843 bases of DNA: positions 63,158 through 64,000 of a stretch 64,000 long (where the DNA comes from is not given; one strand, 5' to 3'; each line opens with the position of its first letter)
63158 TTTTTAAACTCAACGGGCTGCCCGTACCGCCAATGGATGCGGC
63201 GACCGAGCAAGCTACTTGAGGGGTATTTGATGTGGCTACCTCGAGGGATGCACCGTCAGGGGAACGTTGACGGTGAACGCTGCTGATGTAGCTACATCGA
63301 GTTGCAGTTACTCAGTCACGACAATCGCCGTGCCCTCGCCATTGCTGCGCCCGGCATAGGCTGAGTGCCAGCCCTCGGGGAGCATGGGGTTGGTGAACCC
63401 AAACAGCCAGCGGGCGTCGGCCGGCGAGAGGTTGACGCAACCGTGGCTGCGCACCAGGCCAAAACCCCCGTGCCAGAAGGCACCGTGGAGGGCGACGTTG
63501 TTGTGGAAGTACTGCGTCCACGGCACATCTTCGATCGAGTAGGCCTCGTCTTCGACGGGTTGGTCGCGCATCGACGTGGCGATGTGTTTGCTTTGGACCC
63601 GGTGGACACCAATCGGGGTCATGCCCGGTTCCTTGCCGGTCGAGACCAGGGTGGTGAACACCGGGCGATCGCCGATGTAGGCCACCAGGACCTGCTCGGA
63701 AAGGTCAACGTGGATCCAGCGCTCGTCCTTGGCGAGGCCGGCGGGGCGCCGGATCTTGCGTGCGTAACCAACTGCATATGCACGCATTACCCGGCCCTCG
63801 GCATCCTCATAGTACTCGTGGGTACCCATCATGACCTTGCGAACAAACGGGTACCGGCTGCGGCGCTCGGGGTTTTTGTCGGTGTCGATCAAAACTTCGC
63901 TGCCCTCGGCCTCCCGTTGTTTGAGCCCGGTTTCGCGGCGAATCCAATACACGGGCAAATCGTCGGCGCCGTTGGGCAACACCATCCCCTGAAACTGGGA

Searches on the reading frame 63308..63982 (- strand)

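Call 7: search_protein_families(library=pfam, proteins=[window:63308-63982:-], max_evalue=0.01)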
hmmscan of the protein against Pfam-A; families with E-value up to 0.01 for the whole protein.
window:63308-63982:- (224 aa): 1 family
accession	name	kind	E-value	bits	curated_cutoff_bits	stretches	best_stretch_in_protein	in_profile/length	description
PF03734.19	YkuD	-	2.6e-21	77.2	23.4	1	88-198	2-139/146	L,D-transpeptidase catalytic domain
